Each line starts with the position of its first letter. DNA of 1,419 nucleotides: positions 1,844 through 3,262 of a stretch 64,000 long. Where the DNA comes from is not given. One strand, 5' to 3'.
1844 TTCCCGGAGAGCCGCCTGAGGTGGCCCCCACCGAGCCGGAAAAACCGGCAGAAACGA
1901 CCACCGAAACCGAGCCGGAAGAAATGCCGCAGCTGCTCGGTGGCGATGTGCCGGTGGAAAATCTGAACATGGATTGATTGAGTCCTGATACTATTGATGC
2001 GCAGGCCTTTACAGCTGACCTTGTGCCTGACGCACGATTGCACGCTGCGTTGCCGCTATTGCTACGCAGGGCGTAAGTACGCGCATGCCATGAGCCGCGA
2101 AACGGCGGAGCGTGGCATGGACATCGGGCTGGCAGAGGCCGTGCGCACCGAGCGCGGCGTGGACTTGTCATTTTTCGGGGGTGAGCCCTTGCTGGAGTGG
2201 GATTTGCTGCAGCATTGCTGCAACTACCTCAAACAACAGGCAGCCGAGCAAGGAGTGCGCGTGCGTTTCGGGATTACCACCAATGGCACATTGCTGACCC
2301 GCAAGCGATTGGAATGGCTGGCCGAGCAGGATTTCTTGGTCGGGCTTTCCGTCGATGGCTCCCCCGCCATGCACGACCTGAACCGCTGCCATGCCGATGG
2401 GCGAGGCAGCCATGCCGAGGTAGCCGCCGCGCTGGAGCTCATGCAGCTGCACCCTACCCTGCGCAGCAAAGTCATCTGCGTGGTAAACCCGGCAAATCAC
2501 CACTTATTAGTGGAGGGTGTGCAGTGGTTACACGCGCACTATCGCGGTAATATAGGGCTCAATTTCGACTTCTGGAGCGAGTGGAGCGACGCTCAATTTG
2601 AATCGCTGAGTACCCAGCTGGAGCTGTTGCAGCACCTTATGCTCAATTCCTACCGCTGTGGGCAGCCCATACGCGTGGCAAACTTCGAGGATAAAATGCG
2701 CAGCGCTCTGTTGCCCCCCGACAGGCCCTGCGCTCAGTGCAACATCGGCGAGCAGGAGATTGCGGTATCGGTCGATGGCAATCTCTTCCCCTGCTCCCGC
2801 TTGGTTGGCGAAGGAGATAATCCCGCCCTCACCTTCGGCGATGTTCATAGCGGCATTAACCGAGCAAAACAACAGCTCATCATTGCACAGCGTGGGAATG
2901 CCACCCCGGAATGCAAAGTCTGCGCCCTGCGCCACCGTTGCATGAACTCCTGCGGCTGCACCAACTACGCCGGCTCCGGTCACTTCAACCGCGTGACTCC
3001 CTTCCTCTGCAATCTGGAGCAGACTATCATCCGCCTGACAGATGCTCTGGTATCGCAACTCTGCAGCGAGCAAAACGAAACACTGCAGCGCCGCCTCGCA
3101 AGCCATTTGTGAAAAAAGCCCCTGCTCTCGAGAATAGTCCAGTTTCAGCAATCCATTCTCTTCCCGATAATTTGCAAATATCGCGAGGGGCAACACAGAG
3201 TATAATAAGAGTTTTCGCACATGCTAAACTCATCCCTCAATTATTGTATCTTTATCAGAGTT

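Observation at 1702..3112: Radical SAM/SPASM enzyme paired with a small lipoprotein bearing hydrophobic-Gly motifs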

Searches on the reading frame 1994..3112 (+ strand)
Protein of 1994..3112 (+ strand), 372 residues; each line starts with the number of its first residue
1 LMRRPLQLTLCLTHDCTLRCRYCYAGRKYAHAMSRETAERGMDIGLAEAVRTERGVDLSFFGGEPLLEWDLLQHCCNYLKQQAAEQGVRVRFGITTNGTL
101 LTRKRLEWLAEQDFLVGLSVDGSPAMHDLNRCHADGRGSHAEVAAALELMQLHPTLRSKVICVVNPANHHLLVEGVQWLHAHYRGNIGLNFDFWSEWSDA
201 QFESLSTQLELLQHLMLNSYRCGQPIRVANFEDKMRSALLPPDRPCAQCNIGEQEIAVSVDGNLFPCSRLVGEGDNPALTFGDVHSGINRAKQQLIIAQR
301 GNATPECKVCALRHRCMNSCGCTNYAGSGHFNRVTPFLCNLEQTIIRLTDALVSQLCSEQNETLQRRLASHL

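Call 3: search_protein_families(library=ncbifam, proteins=[window:1994-3112:+], max_evalue=0.01)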
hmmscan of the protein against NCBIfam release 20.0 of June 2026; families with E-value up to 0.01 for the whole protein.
window:1994-3112:+ (372 aa): 70 families (the best 25 are shown)
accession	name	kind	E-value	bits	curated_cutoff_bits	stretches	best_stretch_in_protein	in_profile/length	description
NF047865.1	rSAM_PapB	equivalog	1.6e-62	211.7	340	1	8-332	5-328/330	PapB family radical SAM/SPASM ranthipeptide maturase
TIGR04064.1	rSAM_nif11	equivalog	1.9e-45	155.4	518.7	2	7-152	79-227/459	nif11-like peptide radical SAM maturase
TIGR04068.1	rSAM_ocin_clost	equivalog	3.1e-43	148.3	500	2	7-160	85-243/462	Cys-rich peptide radical SAM maturase CcpM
TIGR03906.1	quino_hemo_SAM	equivalog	1.1e-42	146.3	453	1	8-339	96-433/467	quinohemoprotein amine dehydrogenase maturation protein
TIGR04115.1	rSAM_Cxxx_rpt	equivalog_domain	6.1e-38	131.2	350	1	8-328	4-333/359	radical SAM peptide maturase, CXXX-repeat target family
TIGR03974.1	rSAM_six_Cys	equivalog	1.4e-37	129.6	425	2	8-144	99-238/451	thioether cross-link-forming SCIFF peptide maturase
TIGR04280.1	geopep_mat_rSAM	hypoth_equivalog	8.1e-34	117.3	400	2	4-147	82-227/428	geopeptide radical SAM maturase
NF040492.1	not_ScfB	exception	1.4e-31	109.8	855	2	9-147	98-239/450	ScfB-related radical SAM/SPASM orphan maturase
NF041298.1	rSAM_mat_DynA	equivalog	2.5e-31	108.9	450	1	13-332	8-333/356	dynobactin maturation radical SAM/SPASM protein DynA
TIGR03942.1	sulfatase_rSAM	equivalog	3.1e-30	105.5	349.45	1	13-348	8-352/363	anaerobic sulfatase maturase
TIGR04163.1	rSAM_cobopep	equivalog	3.8e-30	105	375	1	12-347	70-413/428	peptide-modifying radical SAM enzyme CbpB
TIGR03978.1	rSAM_paired_1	equivalog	2e-28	99.4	370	2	10-151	87-228/466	His-Xaa-Ser system radical SAM maturase HxsB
NF035951.1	rSAM_RumMC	equivalog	2.3e-24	86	720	1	7-148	113-257/510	RumMC family radical SAM sactipeptide maturase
NF041707.1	rSAM_YhhB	equivalog_domain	2.9e-23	82.4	445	1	14-169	10-174/369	cyclophane-forming radical SAM/SPASM peptide maturase YhhB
NF038170.1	lachnocin_rSAM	equivalog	5.1e-23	81.6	550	1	7-316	77-391/440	lachnocin radical SAM maturase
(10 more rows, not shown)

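Call 4: search_protein_families(library=pfam, proteins=[window:1994-3112:+], max_evalue=0.01)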
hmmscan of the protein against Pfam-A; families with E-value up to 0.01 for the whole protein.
window:1994-3112:+ (372 aa): 3 families
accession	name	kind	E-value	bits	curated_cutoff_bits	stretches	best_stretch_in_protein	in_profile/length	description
PF04055.27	Radical_SAM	-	1.6e-13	51.6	29.5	1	12-150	3-136/166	Radical SAM superfamily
PF13353.11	Fer4_12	-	6.7e-09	36.6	22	1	12-139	11-131/137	4Fe-4S single cluster domain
PF13186.11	SPASM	-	0.0082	16.8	21.5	0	249-287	1-38/67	Iron-sulfur cluster-binding domain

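Call 6: find_homologous_proteins(query=window:1997-3112:+)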
Query window:1997-3112:+ (371 aa): 2723 proteins with E <= 0.001 among 8000 candidates; the best 120 are listed.
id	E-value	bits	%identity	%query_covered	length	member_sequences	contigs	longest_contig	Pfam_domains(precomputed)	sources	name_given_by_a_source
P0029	1.5e-217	740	85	98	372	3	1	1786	PF04055.28,PF13353.12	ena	-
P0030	3.8e-215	732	84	99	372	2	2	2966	PF04055.28,PF13353.12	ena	-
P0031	3.0e-210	716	85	96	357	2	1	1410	PF04055.28,PF13353.12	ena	-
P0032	2.1e-209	713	82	98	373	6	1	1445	PF04055.28,PF13353.12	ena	-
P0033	3.1e-209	713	82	98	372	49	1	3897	PF04055.28,PF13353.12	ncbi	-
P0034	5.9e-208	708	81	99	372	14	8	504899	PF04055.28,PF13353.12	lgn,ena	-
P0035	1.7e-183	628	73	97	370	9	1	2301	PF04055.28,PF13353.12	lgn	-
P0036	1.5e-178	612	73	97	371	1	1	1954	PF04055.28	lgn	-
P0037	1.3e-176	605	70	99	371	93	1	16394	PF04055.28,PF13353.12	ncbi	-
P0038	4.3e-175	600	70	99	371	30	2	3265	PF04055.28,PF13353.12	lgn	-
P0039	6.5e-172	590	69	99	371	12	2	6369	PF04055.28,PF13353.12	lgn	-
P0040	6.8e-172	590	67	99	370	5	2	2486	PF04055.28,PF13353.12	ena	-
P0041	4.3e-171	587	68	99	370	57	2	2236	PF04055.28,PF13353.12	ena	-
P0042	4.5e-171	587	67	99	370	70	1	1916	PF04055.28,PF13353.12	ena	-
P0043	8.6e-171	586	69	99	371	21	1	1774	PF04055.28,PF13353.12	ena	-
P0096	7.8e-153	527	61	99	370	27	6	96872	PF04055.28,PF13353.12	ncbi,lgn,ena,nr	ncbi:MAG: radical SAM protein [Akkermansia sp.]|nr:radical SAM protein [Akkermansia sp.]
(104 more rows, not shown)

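Call 8: find_encoding_contigs(protein=P0034, flank=6000, max_places=3)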
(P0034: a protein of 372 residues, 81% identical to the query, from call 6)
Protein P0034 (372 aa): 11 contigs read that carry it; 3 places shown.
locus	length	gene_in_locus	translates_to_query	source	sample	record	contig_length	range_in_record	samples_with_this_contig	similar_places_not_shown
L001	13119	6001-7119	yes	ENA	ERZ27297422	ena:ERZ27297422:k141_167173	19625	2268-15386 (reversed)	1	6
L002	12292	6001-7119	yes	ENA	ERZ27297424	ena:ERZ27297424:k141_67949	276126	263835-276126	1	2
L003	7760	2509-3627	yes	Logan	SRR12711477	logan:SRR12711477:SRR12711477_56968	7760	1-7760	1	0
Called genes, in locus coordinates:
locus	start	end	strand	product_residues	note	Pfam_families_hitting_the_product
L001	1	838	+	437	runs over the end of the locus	-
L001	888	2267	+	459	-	-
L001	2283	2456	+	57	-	-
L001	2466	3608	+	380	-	PF00079:Serpin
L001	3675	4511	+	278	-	PF13606:Ank_3 (faint), PF13637:Ank_4 (faint), PF12796:Ank_2 (weak), PF13857:Ank_5 (weak), PF00023:Ank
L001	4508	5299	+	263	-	-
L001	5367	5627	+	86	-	PF14020:DUF4236 (weak)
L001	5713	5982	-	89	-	-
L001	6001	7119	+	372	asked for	PF04055:Radical_SAM, PF13353:Fer4_12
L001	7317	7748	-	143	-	-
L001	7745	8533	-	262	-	PF07719:TPR_2 (faint)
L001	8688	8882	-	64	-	-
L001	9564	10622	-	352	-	PF03601:Cons_hypoth698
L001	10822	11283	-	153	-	-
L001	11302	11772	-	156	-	-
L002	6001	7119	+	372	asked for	PF04055:Radical_SAM, PF13353:Fer4_12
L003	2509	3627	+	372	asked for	PF04055:Radical_SAM, PF13353:Fer4_12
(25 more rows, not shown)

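Call 9: find_encoding_contigs(protein=P0096, flank=6000, max_places=3)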
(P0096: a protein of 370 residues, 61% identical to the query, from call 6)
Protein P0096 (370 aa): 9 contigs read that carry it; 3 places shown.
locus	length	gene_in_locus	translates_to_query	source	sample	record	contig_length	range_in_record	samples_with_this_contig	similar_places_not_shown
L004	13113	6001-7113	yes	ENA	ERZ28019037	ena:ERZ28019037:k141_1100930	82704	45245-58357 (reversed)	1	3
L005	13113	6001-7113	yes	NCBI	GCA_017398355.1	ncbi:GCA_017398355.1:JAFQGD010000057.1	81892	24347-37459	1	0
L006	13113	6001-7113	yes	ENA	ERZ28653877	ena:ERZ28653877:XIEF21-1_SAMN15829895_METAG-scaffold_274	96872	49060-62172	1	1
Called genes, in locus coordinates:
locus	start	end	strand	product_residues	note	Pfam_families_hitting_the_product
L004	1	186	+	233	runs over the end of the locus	PF08238:Sel1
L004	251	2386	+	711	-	PF25919:BSH_CusB (faint), PF25917:BSH_RND, PF25944:Beta-barrel_RND, PF25967:RND-MFP_C, PF25989:YknX_C, PF25917:BSH_RND, PF25944:Beta-barrel_RND, PF25989:YknX_C, +6 more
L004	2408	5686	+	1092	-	PF00873:ACR_tran, PF03176:MMPL (weak), PF02355:SecD_SecF_C (weak), PF00873:ACR_tran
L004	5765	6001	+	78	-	-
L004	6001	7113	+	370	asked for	PF04055:Radical_SAM, PF13353:Fer4_12 (weak)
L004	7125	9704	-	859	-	PF01136:Peptidase_U32, PF12392:DUF3656, PF01136:Peptidase_U32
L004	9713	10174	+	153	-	-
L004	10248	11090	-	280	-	-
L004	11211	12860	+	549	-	PF05681:Fumerase, PF05683:Fumerase_C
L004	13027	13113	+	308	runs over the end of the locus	PF01148:CTP_transf_1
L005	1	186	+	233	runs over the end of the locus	PF08238:Sel1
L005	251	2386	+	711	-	PF25919:BSH_CusB (faint), PF25917:BSH_RND, PF25944:Beta-barrel_RND, PF25967:RND-MFP_C, PF25989:YknX_C, PF25917:BSH_RND, PF25944:Beta-barrel_RND, PF25989:YknX_C, +6 more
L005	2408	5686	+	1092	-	PF00873:ACR_tran, PF03176:MMPL (weak), PF02355:SecD_SecF_C (weak), PF00873:ACR_tran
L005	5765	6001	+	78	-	-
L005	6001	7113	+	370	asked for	PF04055:Radical_SAM, PF13353:Fer4_12 (weak)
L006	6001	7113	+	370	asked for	PF04055:Radical_SAM, PF13353:Fer4_12 (weak)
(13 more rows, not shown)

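Call 14: find_related_loci(query=A2, collection=genome_contigs, flank=4000)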
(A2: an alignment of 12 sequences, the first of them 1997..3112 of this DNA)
Query A2 (371 aa) in genome_contigs; peptide patterns used: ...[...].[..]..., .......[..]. (x = any residue, [..] = any of these).
598 stretches matched a pattern (row limit reached: there are more); 576 encode a relative of the query (tblastn E <= 1e-3); the best 80 are kept; 80 distinct loci.
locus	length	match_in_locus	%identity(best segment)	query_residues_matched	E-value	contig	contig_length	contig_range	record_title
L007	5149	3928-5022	83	1-365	0e+0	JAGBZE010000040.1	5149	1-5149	MAG: Akkermansia sp. isolate RGIG9580 Yak_Colon-4__c165879, whole genome shotgun sequence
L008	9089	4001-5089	74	1-363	0e+0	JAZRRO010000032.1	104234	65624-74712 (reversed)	MAG: Akkermansia sp. isolate T1900045353_YK20190043.MAGScoT_cleanbin_000010 SGB_6774_k141_2538355, whole genome shotgun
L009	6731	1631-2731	69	1-367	9e-177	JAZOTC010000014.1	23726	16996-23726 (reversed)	MAG: Akkermansia sp. isolate T1900045541_YK20190235.MAGScoT_cleanbin_000038 SGB_7809_k141_106243, whole genome shotgun s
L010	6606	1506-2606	70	1-367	3e-176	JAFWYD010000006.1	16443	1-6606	MAG: Akkermansia sp. isolate RGIG6177 Sheep_Rectum-1__c9505, whole genome shotgun sequence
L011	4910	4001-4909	83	1-303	4e-177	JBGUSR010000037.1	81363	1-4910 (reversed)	MAG: Akkermansia sp. isolate fecal_MAG_89 fecal_MAG_89_contig_0037, whole genome shotgun sequence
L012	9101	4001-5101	69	1-367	6e-175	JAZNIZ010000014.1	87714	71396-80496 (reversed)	MAG: Akkermansia sp. isolate T1900044682_TS20190148.MAGScoT_cleanbin_000014 SGB_1697_k141_1369366, whole genome shotgun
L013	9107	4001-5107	68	1-369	4e-173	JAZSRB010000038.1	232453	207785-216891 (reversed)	MAG: Akkermansia sp. isolate T1900044540_TS20190006.MAGScoT_cleanbin_000016 SGB_57_k141_1888282, whole genome shotgun se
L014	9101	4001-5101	68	1-367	6e-172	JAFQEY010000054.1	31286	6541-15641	MAG: Akkermansia sp. isolate RGIG1758 Goat_Cecum-3__c453417, whole genome shotgun sequence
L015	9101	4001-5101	68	1-367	5e-172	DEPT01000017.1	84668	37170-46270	MAG TPA_asm: Akkermansiaceae bacterium UBA3385 UBA3385_contig_1458, whole genome shotgun sequence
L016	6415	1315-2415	67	1-367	4e-172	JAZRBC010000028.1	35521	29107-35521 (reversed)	MAG: Akkermansia sp. isolate T1900045132_TC20190126.MAGScoT_cleanbin_000015 SGB_4884_k141_1499024, whole genome shotgun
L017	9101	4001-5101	66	1-367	2e-171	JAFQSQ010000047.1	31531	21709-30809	MAG: Akkermansia sp. isolate RGIG2114 Goat_Colon-4__c411, whole genome shotgun sequence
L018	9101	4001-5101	67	1-367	2e-171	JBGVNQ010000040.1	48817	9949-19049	MAG: Akkermansia sp. isolate fecal_MAG_230 fecal_MAG_230_contig_0040, whole genome shotgun sequence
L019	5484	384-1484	66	1-367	9e-172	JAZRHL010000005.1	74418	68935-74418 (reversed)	MAG: Akkermansia sp. isolate T1900045481_YK20190175.MAGScoT_cleanbin_000007 SGB_7322_k141_57275, whole genome shotgun se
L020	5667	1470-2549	71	1-360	2e-173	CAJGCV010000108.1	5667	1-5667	MAG: uncultured Akkermansia sp. isolate MAG30 genome assembly, contig: k141_3682424_length_5667_cov_12.9752, whole genom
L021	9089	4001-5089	67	1-363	4e-168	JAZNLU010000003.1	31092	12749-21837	MAG: Akkermansia sp. isolate T1900044666_TS20190132.MAGScoT_cleanbin_000012 SGB_1564_k141_306860, whole genome shotgun s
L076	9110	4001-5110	43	5-367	8e-96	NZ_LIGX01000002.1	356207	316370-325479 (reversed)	Akkermansia glycaniphila strain Pyt scaffold-1, whole genome shotgun sequence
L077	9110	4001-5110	43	5-369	1e-90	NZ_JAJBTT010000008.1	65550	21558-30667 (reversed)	MAG: Akkermansia sp. isolate U_126901 U_126901=NODE_29_length_65550_cov_36.947599, whole genome shotgun sequence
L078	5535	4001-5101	43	3-363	4e-90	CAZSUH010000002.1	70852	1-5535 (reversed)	MAG TPA_asm: uncultured Verrucomicrobiota bacterium isolate SRP192927_co6_704 genome assembly, contig: NODE_414_length_7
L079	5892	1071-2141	41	5-360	4e-90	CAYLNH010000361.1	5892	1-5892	MAG TPA_asm: uncultured Lentisphaerales bacterium isolate SRP141376_co4_287 genome assembly, contig: NODE_21898_length_5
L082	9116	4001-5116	41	5-371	7e-87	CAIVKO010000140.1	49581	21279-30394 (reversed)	MAG: Akkermansiaceae bacterium isolate LJ_bin-2047 genome assembly, contig: bin-2047:140/265, whole genome shotgun seque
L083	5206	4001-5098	43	2-363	4e-86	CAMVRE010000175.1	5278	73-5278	MAG TPA_asm: uncultured Verrucomicrobia bacterium isolate SRR8387717_bin.9_metaWRAP_v1.3_MAG genome assembly, contig: ER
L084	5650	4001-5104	41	2-363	2e-86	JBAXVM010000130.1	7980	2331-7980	MAG: bacterium isolate ELA687 MAG687_130, whole genome shotgun sequence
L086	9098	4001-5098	41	4-363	5e-85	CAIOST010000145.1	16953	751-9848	uncultured bacterium isolate Loclat_bin-14761 genome assembly, contig: bin-14761:145/406, whole genome shotgun sequence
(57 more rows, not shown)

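Call 18: search_protein_representatives(protein=window:1997-3112:+)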
Query: 371 residues. Proteins with E-value up to 0.001 (for the whole library): 27580; up to 1e-10: 10577; up to 1e-30: 381. The best 150 are listed.
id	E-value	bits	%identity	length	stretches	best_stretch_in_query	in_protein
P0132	4.3e-145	499.9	59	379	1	5-366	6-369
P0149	1.2e-83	297.7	42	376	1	6-364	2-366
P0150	1.0e-82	294.7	41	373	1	6-363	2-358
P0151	1.6e-80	287.4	41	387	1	5-365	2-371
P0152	1.4e-78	281.0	40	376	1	6-361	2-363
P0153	1.7e-74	267.6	38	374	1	7-365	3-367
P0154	2.2e-73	263.9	37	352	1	6-350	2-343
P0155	2.2e-68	247.5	38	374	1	6-359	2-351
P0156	3.4e-68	246.8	37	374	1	6-367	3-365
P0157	8.6e-64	232.3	33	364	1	6-364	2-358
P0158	9.2e-63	228.9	51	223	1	164-364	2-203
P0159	2.8e-61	224.1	36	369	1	7-366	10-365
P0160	4.6e-61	223.4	34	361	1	7-366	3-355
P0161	2.0e-58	214.7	33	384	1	6-363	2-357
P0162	3.4e-58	213.9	32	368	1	6-366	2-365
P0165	2.5e-57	211.1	36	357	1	2-352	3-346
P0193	1.5e-50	188.8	30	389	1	6-366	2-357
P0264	1.2e-41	159.4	27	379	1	6-366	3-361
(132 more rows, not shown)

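Call 20: search_solved_structures(query=window:1997-3112:+, max_evalue=0.00001, show_alignments=1)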
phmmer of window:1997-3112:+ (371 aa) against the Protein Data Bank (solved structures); distinct sequences matched with E-value up to 0.00001: 5.
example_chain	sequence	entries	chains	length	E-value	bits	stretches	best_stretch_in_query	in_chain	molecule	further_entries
5wgg_A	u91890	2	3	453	2.4e-29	105.8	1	7-143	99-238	Radical SAM domain protein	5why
4k37_A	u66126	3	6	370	1e-13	54.3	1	11-319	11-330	Anaerobic sulfatase-maturating enzyme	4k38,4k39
4k36_A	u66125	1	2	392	1.2e-13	54.1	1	11-319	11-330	Anaerobic sulfatase-maturating enzyme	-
9gm3_A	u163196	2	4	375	6e-13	51.8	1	11-168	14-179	ChlB radical SAM domain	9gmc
8vpo_A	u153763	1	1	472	3.3e-08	36.2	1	9-149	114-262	Radical SAM core domain-containing protein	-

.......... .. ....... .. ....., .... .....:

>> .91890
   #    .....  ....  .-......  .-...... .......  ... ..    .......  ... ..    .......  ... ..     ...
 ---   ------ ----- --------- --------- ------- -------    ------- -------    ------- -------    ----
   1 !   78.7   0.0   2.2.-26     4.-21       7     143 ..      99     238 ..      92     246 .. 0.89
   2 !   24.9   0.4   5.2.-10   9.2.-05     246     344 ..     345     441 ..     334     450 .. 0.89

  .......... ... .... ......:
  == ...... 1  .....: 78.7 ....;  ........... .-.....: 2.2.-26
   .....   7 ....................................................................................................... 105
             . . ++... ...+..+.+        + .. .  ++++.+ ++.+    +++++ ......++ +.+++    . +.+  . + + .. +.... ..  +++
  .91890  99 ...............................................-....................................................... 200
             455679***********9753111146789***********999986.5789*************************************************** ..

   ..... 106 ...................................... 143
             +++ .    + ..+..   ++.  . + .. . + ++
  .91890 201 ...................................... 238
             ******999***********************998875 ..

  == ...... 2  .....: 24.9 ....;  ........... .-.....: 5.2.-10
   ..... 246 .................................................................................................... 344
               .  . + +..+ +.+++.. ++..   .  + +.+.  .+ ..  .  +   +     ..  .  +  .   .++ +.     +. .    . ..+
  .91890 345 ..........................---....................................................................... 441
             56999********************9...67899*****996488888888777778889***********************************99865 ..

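Call 27: search_protein_families(library=ncbifam, alignment_id=A3, max_evalue=1e-20)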
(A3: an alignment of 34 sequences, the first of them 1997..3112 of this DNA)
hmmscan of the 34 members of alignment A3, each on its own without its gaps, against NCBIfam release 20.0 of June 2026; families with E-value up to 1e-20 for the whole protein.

A. member 1, window:1997-3112:+ (371 aa): 17 families
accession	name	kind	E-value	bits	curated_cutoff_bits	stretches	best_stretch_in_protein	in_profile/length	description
NF047865.1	rSAM_PapB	equivalog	1.6e-62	211.7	340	1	7-331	5-328/330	PapB family radical SAM/SPASM ranthipeptide maturase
TIGR04064.1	rSAM_nif11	equivalog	2e-45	155.4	518.7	1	6-151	79-227/459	nif11-like peptide radical SAM maturase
TIGR04068.1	rSAM_ocin_clost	equivalog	3.2e-43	148.3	500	1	6-159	85-243/462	Cys-rich peptide radical SAM maturase CcpM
TIGR03906.1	quino_hemo_SAM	equivalog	1.2e-42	146.2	453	1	7-339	96-434/467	quinohemoprotein amine dehydrogenase maturation protein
TIGR04115.1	rSAM_Cxxx_rpt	equivalog_domain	6.1e-38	131.2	350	1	7-327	4-333/359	radical SAM peptide maturase, CXXX-repeat target family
TIGR03974.1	rSAM_six_Cys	equivalog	1.5e-37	129.6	425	1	7-143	99-238/451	thioether cross-link-forming SCIFF peptide maturase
TIGR04280.1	geopep_mat_rSAM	hypoth_equivalog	8.5e-34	117.2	400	1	3-146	82-227/428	geopeptide radical SAM maturase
NF040492.1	not_ScfB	exception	1.4e-31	109.8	855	1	8-146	98-239/450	ScfB-related radical SAM/SPASM orphan maturase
NF041298.1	rSAM_mat_DynA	equivalog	2.5e-31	108.9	450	1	12-331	8-333/356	dynobactin maturation radical SAM/SPASM protein DynA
TIGR03942.1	sulfatase_rSAM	equivalog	3.1e-30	105.5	349.45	1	12-347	8-352/363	anaerobic sulfatase maturase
TIGR04163.1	rSAM_cobopep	equivalog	3.9e-30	105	375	1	11-346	70-413/428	peptide-modifying radical SAM enzyme CbpB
TIGR03978.1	rSAM_paired_1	equivalog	2.1e-28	99.3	370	1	9-150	87-228/466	His-Xaa-Ser system radical SAM maturase HxsB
NF035951.1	rSAM_RumMC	equivalog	2.5e-24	85.8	720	0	6-147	113-257/510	RumMC family radical SAM sactipeptide maturase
NF041707.1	rSAM_YhhB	equivalog_domain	2.9e-23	82.4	445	1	13-168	10-174/369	cyclophane-forming radical SAM/SPASM peptide maturase YhhB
NF038170.1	lachnocin_rSAM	equivalog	5.6e-23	81.5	550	1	6-315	77-391/440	lachnocin radical SAM maturase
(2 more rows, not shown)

B. families by the number of members that match (of 34 scanned): 28 families (the first 25 are shown)
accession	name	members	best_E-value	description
NF047865.1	rSAM_PapB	34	1.2e-72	PapB family radical SAM/SPASM ranthipeptide maturase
TIGR04064.1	rSAM_nif11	34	2.1e-57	nif11-like peptide radical SAM maturase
TIGR03906.1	quino_hemo_SAM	34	5.8e-50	quinohemoprotein amine dehydrogenase maturation protein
TIGR04068.1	rSAM_ocin_clost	34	8.1e-50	Cys-rich peptide radical SAM maturase CcpM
TIGR03974.1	rSAM_six_Cys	34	4.7e-48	thioether cross-link-forming SCIFF peptide maturase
TIGR04115.1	rSAM_Cxxx_rpt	34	8.1e-44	radical SAM peptide maturase, CXXX-repeat target family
NF041298.1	rSAM_mat_DynA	34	1.1e-35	dynobactin maturation radical SAM/SPASM protein DynA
NF040492.1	not_ScfB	33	2.9e-43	ScfB-related radical SAM/SPASM orphan maturase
TIGR03942.1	sulfatase_rSAM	33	6.9e-34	anaerobic sulfatase maturase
TIGR03978.1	rSAM_paired_1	31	5.6e-36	His-Xaa-Ser system radical SAM maturase HxsB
TIGR04280.1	geopep_mat_rSAM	28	5.3e-36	geopeptide radical SAM maturase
TIGR04163.1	rSAM_cobopep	21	1.5e-30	peptide-modifying radical SAM enzyme CbpB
NF035951.1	rSAM_RumMC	21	2.1e-30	RumMC family radical SAM sactipeptide maturase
NF038170.1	lachnocin_rSAM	19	4.7e-30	lachnocin radical SAM maturase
NF038107.1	rSAM_NF038107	18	5.5e-33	Cys-every-fifth radical SAM/SPASM peptide maturase CefB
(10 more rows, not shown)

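Call 28: find_encoding_contigs(protein=P0157, flank=4000, max_places=2)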
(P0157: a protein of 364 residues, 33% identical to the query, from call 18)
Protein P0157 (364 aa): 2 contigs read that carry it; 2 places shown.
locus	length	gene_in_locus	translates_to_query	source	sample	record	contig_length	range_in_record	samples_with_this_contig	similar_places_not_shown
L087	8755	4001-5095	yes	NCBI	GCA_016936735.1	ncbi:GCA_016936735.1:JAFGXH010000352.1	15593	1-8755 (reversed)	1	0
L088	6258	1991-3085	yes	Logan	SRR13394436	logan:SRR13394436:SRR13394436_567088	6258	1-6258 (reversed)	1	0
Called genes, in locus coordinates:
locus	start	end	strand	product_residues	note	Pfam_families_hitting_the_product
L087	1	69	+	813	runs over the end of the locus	PF01553:Acyltransferase, PF19277:GPAT_C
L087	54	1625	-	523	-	-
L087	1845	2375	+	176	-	-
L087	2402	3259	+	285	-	PF02085:Cytochrom_CIII (weak), PF14522:Cytochrome_C7 (faint), PF14537:Cytochrom_c3_2 (faint), PF22113:Mtrc-MtrF_II-IV_dom (faint)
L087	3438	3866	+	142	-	-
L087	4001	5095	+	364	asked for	PF04055:Radical_SAM, PF13353:Fer4_12 (weak)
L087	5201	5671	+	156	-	-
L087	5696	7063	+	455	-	PF01554:MatE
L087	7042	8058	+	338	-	PF00520:Ion_trans, PF07885:Ion_trans_2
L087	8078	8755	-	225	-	?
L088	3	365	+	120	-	?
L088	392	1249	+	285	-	PF02085:Cytochrom_CIII (weak), PF14522:Cytochrome_C7 (faint), PF14537:Cytochrom_c3_2 (faint), PF22113:Mtrc-MtrF_II-IV_dom (faint)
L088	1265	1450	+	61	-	-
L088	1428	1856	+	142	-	-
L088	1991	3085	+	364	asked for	PF04055:Radical_SAM, PF13353:Fer4_12 (weak)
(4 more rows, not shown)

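Call 34: find_encoding_contigs(protein=P0165, flank=3000, max_places=2)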
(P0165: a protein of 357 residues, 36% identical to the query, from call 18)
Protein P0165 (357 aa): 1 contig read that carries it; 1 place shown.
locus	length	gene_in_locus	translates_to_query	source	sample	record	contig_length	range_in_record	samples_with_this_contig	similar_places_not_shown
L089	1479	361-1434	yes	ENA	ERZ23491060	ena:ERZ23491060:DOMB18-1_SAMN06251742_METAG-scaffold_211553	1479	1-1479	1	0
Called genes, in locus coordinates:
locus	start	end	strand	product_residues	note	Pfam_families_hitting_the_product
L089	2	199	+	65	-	?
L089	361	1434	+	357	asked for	PF04055:Radical_SAM, PF13353:Fer4_12 (weak)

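Call 35: find_encoding_contigs(protein=P0193, flank=3000, max_places=2)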
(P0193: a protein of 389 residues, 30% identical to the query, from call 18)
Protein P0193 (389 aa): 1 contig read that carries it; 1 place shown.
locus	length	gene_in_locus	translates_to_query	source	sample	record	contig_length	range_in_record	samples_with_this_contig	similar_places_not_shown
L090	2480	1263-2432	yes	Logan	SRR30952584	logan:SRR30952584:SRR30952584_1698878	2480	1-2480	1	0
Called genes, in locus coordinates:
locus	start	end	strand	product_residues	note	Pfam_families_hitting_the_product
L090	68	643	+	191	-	PF18306:LDcluster4, PF03641:Lysine_decarbox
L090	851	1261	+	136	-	-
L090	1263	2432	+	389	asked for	PF04055:Radical_SAM, PF13353:Fer4_12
